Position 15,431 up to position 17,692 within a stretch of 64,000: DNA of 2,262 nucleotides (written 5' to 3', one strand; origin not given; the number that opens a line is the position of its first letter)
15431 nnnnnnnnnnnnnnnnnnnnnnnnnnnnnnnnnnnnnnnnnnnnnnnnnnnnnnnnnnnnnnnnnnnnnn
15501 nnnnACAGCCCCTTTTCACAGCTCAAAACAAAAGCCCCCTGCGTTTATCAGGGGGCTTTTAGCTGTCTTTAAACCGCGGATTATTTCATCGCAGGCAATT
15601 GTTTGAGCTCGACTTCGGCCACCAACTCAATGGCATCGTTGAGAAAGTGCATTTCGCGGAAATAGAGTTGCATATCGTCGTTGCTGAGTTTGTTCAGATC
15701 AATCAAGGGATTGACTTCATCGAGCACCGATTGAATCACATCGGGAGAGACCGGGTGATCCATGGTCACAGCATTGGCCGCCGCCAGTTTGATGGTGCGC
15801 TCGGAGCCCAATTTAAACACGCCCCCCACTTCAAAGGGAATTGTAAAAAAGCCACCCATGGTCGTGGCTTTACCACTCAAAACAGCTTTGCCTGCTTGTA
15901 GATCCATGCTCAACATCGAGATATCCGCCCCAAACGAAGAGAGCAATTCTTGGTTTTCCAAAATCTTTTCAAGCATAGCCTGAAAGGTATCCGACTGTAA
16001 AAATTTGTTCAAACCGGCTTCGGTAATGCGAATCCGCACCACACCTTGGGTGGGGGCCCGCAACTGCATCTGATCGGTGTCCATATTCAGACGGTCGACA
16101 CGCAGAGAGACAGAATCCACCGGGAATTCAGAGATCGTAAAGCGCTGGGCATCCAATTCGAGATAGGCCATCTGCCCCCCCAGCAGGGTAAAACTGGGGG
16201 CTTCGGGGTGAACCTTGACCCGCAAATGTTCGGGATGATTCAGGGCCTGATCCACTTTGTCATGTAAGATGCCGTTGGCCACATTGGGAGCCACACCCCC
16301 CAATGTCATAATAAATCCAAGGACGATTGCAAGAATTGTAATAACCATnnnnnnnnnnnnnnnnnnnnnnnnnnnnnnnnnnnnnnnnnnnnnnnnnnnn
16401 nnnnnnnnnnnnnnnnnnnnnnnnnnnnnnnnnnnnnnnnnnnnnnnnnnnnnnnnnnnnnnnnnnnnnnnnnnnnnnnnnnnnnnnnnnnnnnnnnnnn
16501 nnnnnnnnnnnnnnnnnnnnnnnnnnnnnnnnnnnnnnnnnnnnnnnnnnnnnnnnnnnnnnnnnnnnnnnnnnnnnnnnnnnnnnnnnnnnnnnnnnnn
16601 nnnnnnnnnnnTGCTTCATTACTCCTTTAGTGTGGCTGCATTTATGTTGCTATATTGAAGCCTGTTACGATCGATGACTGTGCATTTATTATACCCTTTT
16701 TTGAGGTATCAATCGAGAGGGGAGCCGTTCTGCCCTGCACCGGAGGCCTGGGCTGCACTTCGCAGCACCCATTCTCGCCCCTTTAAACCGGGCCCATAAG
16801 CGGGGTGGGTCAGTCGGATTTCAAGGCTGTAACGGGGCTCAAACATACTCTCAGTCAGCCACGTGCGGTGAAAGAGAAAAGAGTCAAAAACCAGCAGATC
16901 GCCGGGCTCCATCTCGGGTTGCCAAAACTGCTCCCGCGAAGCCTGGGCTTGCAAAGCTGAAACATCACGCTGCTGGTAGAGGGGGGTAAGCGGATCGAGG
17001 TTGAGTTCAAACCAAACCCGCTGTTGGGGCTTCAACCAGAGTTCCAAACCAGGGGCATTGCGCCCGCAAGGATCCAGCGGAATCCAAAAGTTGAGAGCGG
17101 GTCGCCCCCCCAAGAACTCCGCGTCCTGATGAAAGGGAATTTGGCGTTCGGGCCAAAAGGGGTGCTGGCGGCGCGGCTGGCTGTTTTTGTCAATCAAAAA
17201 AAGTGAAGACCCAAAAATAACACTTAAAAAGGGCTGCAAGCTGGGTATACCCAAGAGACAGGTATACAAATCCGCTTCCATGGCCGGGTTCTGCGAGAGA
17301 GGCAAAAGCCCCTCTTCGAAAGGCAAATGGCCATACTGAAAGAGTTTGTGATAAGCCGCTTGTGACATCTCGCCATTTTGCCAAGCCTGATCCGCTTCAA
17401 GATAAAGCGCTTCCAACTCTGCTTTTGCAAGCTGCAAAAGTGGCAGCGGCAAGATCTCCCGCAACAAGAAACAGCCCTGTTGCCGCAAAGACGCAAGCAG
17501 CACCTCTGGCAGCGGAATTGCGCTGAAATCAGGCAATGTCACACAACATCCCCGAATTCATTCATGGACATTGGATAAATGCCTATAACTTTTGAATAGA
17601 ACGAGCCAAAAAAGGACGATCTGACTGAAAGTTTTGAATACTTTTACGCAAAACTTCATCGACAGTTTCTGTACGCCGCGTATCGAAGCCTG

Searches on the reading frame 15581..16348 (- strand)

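Call 86: search_protein_families(library=pfam, proteins=[window:15581-16348:-], max_evalue=0.0001)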
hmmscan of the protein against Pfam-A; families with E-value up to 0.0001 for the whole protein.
window:15581-16348:- (255 aa): 1 family
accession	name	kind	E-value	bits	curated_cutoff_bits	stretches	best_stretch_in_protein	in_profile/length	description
PF11209.13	LmeA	-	5.1e-18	66.4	27.3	1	18-244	4-216/217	LmeA-like phospholipid-binding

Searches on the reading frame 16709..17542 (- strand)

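Call 86: search_protein_families(library=pfam, proteins=[window:16709-17542:-], max_evalue=0.0001)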
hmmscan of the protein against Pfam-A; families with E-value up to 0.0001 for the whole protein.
window:16709-17542:- (277 aa): 1 family
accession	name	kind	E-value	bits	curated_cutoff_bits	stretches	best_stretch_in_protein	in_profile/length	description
PF05721.19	PhyH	-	1.4e-05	25.9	22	1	133-227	108-202/213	Phytanoyl-CoA dioxygenase (PhyH)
